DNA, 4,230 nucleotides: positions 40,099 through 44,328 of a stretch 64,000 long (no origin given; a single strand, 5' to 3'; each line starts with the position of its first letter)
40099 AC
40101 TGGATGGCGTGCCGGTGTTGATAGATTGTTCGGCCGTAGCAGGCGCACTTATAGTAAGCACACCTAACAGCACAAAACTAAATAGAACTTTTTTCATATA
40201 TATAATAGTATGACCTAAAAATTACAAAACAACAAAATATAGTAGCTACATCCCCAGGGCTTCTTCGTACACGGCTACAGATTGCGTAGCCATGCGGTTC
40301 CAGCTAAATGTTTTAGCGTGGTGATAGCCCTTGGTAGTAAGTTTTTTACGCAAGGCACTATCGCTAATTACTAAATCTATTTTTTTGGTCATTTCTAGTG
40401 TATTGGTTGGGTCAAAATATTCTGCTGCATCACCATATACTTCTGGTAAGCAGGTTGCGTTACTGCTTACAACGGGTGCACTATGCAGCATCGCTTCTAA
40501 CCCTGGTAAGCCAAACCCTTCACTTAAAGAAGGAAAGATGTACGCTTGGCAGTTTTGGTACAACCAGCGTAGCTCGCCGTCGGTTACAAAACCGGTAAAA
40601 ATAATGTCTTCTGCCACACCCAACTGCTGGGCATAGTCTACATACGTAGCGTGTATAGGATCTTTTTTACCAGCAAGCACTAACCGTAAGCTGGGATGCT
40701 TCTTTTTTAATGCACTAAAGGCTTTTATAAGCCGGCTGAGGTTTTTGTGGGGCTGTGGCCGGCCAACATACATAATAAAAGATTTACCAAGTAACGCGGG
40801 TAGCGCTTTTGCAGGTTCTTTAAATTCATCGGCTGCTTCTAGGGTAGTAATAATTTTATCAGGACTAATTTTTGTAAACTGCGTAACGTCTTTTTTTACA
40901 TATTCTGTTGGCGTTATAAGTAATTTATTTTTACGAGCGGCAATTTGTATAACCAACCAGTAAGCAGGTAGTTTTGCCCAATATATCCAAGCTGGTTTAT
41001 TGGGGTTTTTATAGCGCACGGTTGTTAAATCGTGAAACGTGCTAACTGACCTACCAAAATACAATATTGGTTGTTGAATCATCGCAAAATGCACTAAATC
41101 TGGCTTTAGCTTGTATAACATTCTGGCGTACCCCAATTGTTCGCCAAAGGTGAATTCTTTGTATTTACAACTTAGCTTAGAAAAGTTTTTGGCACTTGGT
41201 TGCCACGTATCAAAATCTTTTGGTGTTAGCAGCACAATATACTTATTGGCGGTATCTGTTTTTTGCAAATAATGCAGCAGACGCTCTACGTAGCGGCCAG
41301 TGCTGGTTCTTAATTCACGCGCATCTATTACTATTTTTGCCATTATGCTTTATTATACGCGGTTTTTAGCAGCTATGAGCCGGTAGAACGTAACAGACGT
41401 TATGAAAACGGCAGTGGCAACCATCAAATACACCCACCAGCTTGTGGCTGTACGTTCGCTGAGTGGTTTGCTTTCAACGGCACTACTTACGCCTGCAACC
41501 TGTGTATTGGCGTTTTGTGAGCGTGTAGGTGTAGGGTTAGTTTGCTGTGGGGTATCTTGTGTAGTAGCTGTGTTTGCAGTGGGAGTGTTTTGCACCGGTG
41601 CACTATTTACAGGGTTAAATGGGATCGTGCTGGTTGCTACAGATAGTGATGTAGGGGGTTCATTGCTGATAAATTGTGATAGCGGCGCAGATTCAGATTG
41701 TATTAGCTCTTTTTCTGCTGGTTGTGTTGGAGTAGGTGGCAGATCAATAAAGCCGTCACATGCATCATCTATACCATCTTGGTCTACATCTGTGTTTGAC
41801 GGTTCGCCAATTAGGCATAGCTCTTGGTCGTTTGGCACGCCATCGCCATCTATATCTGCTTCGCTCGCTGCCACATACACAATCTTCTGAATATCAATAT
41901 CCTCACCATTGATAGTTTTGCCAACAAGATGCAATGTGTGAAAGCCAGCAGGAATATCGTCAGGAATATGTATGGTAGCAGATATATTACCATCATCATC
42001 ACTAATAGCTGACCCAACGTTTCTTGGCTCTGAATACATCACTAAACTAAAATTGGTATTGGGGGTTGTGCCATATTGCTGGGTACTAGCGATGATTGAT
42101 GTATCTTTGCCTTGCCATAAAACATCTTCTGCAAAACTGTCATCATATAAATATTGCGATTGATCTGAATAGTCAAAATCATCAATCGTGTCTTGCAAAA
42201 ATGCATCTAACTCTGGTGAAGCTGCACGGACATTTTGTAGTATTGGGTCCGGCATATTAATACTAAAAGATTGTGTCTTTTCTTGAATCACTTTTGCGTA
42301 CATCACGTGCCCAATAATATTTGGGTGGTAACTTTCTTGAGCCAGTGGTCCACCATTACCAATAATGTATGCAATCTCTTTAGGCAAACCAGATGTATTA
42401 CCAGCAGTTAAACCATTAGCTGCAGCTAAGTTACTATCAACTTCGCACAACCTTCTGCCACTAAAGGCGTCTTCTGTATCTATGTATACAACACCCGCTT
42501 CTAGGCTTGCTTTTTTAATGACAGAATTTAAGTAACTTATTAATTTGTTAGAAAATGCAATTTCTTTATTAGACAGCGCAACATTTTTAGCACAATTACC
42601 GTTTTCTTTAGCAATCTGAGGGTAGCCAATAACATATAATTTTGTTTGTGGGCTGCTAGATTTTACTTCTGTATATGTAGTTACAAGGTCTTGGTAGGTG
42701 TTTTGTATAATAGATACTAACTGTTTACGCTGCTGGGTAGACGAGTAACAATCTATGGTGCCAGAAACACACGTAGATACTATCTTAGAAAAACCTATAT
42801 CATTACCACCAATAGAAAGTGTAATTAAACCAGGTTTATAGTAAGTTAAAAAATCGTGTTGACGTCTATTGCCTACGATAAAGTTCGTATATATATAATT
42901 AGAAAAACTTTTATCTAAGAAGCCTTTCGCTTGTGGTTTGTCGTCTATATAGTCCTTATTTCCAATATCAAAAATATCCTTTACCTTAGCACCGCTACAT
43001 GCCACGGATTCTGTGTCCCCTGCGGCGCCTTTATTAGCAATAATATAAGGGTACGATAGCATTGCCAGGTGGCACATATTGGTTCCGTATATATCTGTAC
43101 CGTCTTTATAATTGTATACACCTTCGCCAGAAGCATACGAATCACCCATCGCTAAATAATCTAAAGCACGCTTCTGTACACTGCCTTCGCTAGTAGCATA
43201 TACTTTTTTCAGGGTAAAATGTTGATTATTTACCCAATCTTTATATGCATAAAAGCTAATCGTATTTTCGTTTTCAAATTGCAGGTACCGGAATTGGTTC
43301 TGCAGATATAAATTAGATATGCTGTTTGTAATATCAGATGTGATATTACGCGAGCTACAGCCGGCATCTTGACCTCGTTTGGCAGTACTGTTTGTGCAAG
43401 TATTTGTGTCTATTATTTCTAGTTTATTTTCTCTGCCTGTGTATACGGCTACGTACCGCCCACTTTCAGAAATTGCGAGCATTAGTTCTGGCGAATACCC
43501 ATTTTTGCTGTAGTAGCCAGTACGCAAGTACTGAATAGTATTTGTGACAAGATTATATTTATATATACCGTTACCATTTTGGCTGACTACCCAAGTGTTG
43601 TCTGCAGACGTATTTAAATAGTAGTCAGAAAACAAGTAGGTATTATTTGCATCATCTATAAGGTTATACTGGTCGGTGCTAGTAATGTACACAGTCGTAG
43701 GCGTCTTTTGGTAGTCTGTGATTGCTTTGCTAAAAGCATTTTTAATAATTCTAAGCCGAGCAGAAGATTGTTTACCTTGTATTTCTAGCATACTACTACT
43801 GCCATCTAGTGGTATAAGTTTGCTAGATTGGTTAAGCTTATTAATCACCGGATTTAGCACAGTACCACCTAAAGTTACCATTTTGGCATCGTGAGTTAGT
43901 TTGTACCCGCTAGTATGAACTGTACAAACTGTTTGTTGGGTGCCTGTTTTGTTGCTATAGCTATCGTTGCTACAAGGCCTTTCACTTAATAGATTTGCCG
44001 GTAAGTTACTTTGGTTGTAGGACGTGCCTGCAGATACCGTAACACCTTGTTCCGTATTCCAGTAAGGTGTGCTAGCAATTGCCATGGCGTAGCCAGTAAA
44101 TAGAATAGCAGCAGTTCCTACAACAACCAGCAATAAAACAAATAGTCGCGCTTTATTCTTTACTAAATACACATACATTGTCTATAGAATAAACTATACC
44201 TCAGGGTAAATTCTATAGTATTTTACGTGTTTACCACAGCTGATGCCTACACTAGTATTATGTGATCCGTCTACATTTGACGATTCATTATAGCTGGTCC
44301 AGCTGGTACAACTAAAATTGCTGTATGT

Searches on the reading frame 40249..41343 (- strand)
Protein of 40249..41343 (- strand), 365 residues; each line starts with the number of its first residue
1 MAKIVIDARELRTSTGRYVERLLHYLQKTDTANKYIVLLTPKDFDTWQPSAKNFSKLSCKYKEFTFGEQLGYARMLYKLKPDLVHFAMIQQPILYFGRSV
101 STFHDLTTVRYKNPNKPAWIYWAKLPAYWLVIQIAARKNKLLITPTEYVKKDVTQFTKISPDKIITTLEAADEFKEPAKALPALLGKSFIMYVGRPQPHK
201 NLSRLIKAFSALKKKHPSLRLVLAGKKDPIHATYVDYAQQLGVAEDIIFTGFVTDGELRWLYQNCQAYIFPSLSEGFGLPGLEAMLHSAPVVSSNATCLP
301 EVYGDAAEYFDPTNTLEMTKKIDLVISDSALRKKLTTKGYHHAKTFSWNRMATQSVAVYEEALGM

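Call 35: find_related_loci(query=A4, collection=genome_contigs, flank=10000)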
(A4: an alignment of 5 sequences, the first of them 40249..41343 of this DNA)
Query A4 (365 aa) in genome_contigs; peptide patterns used: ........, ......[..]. (x = any residue, [..] = any of these).
206 stretches matched a pattern; 37 encode a relative of the query (tblastn E <= 1e-3); 37 distinct loci.
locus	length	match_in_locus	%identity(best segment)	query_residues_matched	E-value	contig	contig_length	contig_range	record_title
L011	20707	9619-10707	60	1-363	3e-150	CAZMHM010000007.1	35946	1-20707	MAG TPA_asm: uncultured Candidatus Saccharibacteria bacterium isolate SRP296810_co1_117 genome assembly, contig: NODE_10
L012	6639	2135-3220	57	1-363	7e-143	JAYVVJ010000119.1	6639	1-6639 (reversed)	MAG: Candidatus Saccharibacteria bacterium isolate GL79_DN_metabinner_11_sub GL79_DN_metabinner_11_sub_118, whole genome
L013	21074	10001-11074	57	1-359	3e-140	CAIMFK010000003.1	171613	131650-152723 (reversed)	uncultured Candidatus Saccharibacteria bacterium isolate AM-lipid-02-D2_bin-0413 genome assembly, contig: bin-0413:03/15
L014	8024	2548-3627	58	4-363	6e-140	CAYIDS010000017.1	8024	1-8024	MAG TPA_asm: uncultured Candidatus Saccharimonas sp. isolate ERP119705_co18_46 genome assembly, contig: NODE_11719_lengt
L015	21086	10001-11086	56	1-363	1e-135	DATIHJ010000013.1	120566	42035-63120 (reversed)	MAG TPA_asm: Patescibacteria group bacterium isolate SMAG_U15635 k141_741496, whole genome shotgun sequence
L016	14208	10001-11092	54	1-364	1e-134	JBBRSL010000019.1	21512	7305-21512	MAG: Candidatus Saccharimonadales bacterium isolate La2_metabat2.071 La2_metabat2.071_K_3184965L21512_cov_12.9926, whole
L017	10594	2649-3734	56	1-363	2e-134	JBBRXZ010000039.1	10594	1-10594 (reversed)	MAG: Candidatus Saccharimonadales bacterium isolate La5_maxbin2.247 La5_maxbin2.247_K_2108683_L_10594_cov_21.9942, whole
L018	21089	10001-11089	54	1-363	2e-132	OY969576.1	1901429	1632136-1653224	MAG: uncultured bacterium isolate MFD04463.bin.1.146 genome assembly, chromosome: 1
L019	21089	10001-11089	54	1-364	4e-130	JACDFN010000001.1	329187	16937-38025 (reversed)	MAG: Candidatus Saccharibacteria bacterium isolate MGR_bin387 SD2905_NODE_2_length_329187_cov_2.685598, whole genome sho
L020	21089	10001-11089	55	1-364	1e-127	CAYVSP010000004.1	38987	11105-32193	MAG TPA_asm: uncultured Candidatus Saccharibacteria bacterium isolate SRP200132_co1_486 genome assembly, contig: NODE_17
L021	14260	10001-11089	53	1-364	4e-121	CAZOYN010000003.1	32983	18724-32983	MAG TPA_asm: uncultured Candidatus Saccharibacteria bacterium isolate SRP200132_co1_537 genome assembly, contig: NODE_22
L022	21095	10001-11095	51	1-364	6e-120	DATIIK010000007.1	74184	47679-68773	MAG TPA_asm: Candidatus Saccharimonadales bacterium isolate SMAG_U15663 k141_459745, whole genome shotgun sequence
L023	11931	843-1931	50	1-364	3e-120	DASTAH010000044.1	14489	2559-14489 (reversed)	MAG TPA_asm: Candidatus Saccharimonadales bacterium isolate SMAG_U731 k141_812847, whole genome shotgun sequence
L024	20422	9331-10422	58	1-364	6e-149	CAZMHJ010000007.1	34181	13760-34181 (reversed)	MAG TPA_asm: uncultured Candidatus Saccharibacteria bacterium isolate SRP170004_co1_605 genome assembly, contig: NODE_17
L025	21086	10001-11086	51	1-363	9e-125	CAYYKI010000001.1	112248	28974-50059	MAG TPA_asm: uncultured Candidatus Saccharibacteria bacterium isolate SRP173033_co2_247 genome assembly, contig: NODE_56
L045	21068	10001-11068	47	4-361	1e-103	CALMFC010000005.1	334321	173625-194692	MAG TPA_asm: uncultured bacterium isolate SRR1763383_bin.5_CONCOCT_v1.1_MAG genome assembly, contig: ERZ747224.4, whole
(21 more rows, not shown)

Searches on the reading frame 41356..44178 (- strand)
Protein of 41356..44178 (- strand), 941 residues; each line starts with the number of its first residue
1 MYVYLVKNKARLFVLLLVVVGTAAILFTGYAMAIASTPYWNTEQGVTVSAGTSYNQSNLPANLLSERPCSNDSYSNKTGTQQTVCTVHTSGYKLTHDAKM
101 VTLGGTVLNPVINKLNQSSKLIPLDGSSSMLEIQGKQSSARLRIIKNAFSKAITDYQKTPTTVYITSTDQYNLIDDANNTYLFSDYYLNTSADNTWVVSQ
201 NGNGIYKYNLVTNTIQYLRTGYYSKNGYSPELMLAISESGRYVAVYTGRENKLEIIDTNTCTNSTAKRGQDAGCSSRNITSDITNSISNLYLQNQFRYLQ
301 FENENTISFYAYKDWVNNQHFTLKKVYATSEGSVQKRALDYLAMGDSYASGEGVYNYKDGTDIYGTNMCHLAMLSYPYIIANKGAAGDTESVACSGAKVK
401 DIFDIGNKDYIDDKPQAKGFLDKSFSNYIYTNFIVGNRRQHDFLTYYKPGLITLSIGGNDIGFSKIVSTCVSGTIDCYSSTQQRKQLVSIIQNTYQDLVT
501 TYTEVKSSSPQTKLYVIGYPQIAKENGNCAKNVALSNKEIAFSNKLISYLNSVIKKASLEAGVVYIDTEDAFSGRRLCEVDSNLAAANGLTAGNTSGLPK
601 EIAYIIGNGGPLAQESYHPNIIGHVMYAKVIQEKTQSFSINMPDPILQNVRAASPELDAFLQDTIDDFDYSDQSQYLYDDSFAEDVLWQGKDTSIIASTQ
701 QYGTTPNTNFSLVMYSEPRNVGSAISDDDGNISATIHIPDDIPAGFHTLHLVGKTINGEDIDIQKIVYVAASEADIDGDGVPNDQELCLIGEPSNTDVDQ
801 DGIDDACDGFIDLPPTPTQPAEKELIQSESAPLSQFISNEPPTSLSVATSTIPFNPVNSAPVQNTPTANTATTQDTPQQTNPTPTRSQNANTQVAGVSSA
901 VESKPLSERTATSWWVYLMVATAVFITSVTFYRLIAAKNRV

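Call 5: search_protein_families(library=pfam, proteins=[window:41356-44178:-], max_evalue=0.1)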
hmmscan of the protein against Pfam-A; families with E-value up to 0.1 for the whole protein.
window:41356-44178:- (941 aa): 3 families
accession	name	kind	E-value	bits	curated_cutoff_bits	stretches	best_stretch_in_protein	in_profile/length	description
PF13472.12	Lipase_GDSL_2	-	1.4e-10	42.4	32.9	1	344-579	2-160/178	GDSL-like Lipase/Acylhydrolase family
PF00657.28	Lipase_GDSL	-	3.8e-07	30.9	23.6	1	341-626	1-203/208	GDSL-like Lipase/Acylhydrolase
PF21226.3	MalQ_N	-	0.088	13.6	24.1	0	732-753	57-78/91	MalQ N-terminal beta sandwich domain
